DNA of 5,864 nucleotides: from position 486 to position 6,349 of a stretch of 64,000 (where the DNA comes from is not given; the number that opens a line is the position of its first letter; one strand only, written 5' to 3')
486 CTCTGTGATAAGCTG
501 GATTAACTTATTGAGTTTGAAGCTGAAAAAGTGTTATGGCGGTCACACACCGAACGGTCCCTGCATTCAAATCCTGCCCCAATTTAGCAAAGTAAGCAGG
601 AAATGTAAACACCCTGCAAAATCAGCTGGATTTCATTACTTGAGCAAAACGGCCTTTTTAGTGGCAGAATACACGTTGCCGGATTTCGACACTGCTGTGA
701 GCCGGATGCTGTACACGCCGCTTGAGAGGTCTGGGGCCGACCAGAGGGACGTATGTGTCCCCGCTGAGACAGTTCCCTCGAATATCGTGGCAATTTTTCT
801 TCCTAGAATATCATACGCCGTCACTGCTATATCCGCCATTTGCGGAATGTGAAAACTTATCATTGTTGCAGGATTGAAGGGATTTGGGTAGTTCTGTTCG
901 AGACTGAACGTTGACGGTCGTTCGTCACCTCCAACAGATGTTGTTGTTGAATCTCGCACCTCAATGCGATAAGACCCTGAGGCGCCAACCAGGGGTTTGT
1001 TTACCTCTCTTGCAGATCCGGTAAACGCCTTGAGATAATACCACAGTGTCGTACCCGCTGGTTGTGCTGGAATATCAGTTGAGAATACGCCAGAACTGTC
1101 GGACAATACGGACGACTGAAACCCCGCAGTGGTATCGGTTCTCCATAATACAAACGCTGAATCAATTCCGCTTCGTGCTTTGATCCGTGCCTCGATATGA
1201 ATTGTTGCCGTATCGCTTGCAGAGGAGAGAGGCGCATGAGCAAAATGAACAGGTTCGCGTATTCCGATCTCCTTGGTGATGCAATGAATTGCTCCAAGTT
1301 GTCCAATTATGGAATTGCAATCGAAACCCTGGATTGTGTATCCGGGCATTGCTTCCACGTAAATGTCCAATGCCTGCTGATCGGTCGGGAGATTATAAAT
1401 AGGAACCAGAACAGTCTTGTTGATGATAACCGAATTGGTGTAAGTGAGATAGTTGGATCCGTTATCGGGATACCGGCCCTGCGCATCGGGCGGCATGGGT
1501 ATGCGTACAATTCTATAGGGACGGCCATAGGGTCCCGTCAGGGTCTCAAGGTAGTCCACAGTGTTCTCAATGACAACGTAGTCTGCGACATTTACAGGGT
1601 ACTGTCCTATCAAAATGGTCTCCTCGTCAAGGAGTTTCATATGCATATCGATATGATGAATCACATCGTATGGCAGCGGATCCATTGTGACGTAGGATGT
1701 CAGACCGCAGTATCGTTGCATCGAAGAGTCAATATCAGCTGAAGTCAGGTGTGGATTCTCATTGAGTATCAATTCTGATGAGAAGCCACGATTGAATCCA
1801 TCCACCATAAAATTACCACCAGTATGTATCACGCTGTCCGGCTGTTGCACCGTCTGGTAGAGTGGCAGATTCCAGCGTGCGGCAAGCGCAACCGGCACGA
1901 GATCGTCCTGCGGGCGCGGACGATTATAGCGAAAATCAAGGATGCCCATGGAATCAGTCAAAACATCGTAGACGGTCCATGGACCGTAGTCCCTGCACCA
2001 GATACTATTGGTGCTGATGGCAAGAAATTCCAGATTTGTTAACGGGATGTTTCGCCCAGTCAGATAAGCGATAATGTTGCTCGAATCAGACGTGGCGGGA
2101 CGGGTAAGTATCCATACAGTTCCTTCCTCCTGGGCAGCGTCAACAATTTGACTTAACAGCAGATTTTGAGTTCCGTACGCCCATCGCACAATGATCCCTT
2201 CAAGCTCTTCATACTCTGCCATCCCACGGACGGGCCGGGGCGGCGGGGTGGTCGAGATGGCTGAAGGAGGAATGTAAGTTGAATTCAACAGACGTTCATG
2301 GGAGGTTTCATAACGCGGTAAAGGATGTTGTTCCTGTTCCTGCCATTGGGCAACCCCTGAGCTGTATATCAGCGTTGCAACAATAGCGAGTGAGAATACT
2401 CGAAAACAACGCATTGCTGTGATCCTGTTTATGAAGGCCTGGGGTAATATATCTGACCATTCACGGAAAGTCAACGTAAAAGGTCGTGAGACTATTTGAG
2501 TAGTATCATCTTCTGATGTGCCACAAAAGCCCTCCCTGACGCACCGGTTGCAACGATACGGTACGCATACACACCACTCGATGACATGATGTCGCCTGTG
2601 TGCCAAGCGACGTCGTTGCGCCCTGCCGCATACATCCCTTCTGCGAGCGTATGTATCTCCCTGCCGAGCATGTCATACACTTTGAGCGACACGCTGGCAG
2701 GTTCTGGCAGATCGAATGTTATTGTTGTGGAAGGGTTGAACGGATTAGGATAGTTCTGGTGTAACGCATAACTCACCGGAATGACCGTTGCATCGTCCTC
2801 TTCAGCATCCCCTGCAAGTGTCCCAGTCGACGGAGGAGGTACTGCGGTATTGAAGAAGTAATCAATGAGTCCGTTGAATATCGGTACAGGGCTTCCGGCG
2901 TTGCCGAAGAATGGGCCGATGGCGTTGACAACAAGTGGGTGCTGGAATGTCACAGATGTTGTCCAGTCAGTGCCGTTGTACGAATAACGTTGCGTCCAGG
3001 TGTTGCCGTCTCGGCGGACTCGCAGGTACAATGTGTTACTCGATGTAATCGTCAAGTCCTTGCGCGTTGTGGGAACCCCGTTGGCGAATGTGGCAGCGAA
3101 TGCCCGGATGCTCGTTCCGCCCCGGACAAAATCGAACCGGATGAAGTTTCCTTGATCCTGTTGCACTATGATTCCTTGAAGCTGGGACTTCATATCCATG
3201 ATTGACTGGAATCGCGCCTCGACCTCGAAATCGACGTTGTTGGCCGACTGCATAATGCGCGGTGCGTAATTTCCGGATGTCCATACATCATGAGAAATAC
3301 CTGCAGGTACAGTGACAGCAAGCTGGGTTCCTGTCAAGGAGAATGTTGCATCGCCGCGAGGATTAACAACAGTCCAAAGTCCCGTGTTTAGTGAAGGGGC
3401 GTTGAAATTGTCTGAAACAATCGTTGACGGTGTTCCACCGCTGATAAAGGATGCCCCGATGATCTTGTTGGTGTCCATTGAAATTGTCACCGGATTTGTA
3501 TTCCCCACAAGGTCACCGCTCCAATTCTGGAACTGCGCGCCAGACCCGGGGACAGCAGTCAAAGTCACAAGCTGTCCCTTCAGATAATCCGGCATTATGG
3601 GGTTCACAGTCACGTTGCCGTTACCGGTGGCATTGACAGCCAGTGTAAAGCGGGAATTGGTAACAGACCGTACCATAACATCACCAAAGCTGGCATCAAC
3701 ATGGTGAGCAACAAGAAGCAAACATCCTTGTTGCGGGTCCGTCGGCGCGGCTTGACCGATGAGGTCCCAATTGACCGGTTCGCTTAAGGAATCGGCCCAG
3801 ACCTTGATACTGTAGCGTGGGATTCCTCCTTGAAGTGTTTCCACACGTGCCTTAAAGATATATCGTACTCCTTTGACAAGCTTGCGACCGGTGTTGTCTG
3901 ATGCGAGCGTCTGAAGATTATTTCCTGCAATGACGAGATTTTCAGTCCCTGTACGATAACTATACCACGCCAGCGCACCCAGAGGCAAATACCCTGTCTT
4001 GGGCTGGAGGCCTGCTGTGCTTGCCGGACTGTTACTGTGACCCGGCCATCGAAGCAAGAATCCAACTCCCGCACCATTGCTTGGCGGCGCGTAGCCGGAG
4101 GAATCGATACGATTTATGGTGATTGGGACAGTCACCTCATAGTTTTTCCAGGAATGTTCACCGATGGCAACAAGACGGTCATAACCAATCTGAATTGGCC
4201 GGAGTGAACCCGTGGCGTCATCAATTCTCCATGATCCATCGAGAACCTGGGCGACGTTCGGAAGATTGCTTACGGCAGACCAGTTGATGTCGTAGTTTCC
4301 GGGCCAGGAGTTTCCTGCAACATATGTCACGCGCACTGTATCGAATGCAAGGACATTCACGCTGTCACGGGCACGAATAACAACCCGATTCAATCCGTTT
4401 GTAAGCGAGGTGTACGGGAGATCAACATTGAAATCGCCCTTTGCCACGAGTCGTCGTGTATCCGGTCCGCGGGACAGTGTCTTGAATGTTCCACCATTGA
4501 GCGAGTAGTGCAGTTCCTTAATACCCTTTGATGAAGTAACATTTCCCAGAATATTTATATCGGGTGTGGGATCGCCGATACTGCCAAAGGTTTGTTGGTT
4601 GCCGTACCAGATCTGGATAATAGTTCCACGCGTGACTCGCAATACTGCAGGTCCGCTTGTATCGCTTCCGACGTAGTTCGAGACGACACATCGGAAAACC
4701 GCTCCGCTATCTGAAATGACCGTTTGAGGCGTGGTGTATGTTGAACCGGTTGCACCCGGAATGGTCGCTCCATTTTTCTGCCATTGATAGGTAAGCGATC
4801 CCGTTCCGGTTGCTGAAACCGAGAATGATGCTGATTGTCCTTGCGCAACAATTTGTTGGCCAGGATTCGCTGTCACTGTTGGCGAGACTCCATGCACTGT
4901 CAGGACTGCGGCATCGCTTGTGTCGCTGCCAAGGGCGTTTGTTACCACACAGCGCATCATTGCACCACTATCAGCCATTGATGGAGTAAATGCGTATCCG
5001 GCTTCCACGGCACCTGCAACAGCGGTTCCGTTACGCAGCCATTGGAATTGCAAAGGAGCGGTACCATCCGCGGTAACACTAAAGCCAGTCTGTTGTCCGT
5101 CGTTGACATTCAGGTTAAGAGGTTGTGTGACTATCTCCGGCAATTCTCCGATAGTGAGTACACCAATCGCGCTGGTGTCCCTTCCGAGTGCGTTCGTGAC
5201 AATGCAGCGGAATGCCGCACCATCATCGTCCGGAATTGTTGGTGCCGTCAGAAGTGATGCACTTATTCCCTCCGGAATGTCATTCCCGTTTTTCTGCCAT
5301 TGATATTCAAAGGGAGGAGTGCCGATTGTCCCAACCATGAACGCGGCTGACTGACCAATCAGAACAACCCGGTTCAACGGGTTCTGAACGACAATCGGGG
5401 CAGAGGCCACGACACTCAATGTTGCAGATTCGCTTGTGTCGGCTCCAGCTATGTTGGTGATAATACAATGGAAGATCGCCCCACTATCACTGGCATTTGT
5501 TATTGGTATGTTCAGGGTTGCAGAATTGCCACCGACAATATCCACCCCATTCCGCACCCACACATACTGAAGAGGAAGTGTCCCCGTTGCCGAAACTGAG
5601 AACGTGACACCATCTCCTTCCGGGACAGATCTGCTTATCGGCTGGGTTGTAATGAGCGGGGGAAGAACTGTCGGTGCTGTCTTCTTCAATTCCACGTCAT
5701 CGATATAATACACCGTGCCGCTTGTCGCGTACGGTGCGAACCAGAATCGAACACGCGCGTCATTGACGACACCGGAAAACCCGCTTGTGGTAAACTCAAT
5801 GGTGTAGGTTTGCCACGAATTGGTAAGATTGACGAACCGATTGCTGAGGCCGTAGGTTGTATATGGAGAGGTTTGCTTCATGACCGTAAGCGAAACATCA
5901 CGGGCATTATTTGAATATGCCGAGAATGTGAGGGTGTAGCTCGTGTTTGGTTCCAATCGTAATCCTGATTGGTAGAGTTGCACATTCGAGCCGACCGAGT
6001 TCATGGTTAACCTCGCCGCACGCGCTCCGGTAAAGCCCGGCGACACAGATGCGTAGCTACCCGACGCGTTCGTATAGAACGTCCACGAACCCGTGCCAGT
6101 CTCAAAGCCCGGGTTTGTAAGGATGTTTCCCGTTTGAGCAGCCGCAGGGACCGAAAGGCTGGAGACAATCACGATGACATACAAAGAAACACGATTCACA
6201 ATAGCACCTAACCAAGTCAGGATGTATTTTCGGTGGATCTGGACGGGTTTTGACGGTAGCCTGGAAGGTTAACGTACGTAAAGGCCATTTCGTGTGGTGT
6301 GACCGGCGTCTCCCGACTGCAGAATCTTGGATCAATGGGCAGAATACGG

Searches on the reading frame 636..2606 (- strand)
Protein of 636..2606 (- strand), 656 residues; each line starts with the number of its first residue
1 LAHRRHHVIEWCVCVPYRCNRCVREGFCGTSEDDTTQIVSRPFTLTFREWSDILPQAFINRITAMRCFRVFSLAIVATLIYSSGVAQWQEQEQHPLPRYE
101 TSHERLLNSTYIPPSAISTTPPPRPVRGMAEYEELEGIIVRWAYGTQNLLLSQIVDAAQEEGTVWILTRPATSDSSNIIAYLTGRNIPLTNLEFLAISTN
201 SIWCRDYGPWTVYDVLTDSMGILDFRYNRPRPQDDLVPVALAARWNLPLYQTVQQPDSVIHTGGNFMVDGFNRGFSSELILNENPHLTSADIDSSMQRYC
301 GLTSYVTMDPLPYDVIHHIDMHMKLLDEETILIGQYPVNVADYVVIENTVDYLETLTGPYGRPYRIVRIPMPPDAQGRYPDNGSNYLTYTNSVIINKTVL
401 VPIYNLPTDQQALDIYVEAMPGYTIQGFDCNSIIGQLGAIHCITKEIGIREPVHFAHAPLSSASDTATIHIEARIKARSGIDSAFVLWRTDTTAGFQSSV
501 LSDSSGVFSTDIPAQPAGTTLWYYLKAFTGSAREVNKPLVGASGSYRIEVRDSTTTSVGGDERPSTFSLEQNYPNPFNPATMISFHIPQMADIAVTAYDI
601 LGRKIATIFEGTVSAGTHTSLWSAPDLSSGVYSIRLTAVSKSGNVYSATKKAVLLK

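Call 12: search_protein_families(library=pfam, proteins=[window:636-2606:-], max_evalue=0.001)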
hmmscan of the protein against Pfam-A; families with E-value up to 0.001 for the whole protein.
window:636-2606:- (656 aa): 2 families
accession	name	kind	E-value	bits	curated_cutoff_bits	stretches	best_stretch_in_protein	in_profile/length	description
PF04371.20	PAD_porph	-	2.2e-42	145.9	25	1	151-446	35-319/321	Porphyromonas-type peptidyl-arginine deiminase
PF18962.6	Por_Secre_tail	-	2.3e-05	25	27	1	573-640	2-66/75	Secretion system C-terminal sorting domain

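Call 52: search_protein_families(library=ncbifam, proteins=[window:636-2606:-], max_evalue=0.001)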
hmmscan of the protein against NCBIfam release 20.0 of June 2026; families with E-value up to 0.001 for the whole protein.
window:636-2606:- (656 aa): 5 families
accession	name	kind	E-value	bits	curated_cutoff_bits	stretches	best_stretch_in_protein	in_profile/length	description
NF010070.0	PRK13551.1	subfamily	3.7e-15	55.6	483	1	190-447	78-361/365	agmatine deiminase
TIGR03380.1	agmatine_aguA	equivalog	2.7e-14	52.9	381.8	1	190-447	73-355/357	agmatine deiminase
TIGR04183.1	Por_Secre_tail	domain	7.9e-06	25.8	23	1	573-640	2-62/72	T9SS type A sorting domain-containing protein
NF052323.1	T9SSA_dep_M6i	equivalog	1.2e-05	23.5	600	1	572-644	960-1031/1043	T9SS-dependent M6-like inactivated metalloprotease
NF038113.1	T9SSA_dep_M36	equivalog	0.00024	19.4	885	1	569-641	792-860/869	T9SS-dependent M36 family metallopeptidase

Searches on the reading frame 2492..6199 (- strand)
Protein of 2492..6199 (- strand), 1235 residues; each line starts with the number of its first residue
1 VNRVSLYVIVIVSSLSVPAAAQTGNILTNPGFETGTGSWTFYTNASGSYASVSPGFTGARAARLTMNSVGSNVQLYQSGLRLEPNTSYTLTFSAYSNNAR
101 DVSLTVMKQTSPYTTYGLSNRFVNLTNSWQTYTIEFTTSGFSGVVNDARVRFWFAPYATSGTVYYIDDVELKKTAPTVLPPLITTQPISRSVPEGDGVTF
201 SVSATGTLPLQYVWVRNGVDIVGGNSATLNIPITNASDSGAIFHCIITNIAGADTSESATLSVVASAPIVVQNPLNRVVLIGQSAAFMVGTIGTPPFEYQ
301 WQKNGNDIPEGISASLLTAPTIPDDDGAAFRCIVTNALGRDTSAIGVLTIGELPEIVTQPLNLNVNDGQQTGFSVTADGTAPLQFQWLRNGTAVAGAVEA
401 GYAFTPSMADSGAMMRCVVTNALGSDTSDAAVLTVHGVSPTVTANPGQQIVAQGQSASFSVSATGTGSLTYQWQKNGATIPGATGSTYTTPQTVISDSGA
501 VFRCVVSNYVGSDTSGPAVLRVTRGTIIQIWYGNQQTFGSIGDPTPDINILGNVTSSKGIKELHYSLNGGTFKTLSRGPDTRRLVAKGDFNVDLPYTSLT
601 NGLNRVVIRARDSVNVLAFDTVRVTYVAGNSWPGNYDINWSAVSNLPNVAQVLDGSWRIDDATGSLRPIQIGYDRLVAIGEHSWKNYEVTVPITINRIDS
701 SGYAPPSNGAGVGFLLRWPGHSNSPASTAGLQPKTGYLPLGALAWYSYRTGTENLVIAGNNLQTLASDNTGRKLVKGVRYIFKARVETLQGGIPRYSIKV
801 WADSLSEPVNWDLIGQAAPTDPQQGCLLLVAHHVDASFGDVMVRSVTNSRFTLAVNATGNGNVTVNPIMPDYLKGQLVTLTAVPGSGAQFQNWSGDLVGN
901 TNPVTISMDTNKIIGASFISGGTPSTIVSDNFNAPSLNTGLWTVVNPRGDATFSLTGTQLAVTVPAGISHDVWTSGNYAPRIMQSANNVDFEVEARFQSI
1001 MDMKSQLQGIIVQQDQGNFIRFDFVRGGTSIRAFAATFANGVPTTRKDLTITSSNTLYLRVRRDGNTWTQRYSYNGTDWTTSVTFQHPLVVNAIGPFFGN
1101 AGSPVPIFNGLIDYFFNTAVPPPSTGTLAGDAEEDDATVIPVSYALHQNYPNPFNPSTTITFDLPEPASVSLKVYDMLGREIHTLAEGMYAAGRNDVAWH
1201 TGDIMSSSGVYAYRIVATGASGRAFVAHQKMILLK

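Call 4: search_protein_families(library=pfam, proteins=[window:2492-6199:-], max_evalue=0.1)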
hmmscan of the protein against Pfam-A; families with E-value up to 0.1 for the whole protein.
window:2492-6199:- (1235 aa): 11 families
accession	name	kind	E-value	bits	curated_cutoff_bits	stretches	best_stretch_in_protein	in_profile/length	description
PF13927.12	Ig_3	-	1.2e-28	99.8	30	4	180-249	1-78/78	Immunoglobulin domain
PF07679.22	I-set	-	7.3e-27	93.7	23.7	4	270-345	3-86/90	Immunoglobulin I-set domain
PF13895.12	Ig_2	-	2.5e-17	63.3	27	2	440-517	2-74/79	Immunoglobulin domain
PF02018.23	CBM_4_9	-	1.1e-15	58.6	25.9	1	24-153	1-130/136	Carbohydrate binding domain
PF00047.31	ig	-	2.5e-12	47.4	21.8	2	291-342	17-78/81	Immunoglobulin domain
PF18998.6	Flg_new_2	-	3.8e-12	46.4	23.6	1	852-918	2-69/73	Divergent InlB B-repeat domain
PF17851.8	GH43_C2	-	7.8e-08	32.7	22.7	1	929-1082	1-156/203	Beta xylosidase C-terminal Concanavalin A-like domain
PF13860.13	FlgD_ig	-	3.6e-06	27.3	27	1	1158-1219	10-77/79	FlgD Ig-like domain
PF07081.18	DUF1349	-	2.8e-05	24.3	32.4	1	962-1082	16-142/179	Protein of unknown function (DUF1349)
PF18962.6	Por_Secre_tail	-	0.0007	20.3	27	1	1150-1215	2-62/75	Secretion system C-terminal sorting domain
PF04862.18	DUF642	-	0.047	13.9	27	0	73-139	66-128/157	Protein of unknown function (DUF642)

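Call 5: search_protein_families(library=ncbifam, proteins=[window:2492-6199:-], max_evalue=0.1)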
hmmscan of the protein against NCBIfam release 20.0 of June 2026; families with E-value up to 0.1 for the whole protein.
window:2492-6199:- (1235 aa): 6 families
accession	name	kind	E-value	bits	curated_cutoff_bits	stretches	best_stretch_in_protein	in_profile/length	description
NF052323.1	T9SSA_dep_M6i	equivalog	1.2e-07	30.1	600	1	1148-1222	959-1030/1043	T9SS-dependent M6-like inactivated metalloprotease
NF033707.1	T9SS_sortase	equivalog_domain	8.7e-07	27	420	1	1147-1233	999-1094/1095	type IX secretion system sortase PorU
TIGR04183.1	Por_Secre_tail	domain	1.3e-06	28.3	23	1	1150-1218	2-61/72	T9SS type A sorting domain-containing protein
NF049990.1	CellobisidaseCelK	equivalog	5.1e-05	21.6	1700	1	53-175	73-200/889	cellulose 1,4-beta-cellobiosidase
NF038113.1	T9SSA_dep_M36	equivalog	0.0045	15.2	885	1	1147-1215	793-855/869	T9SS-dependent M36 family metallopeptidase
NF040485.1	ZirU_fam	subfamily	0.013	15.6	100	0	470-493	58-81/210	ZirU family protein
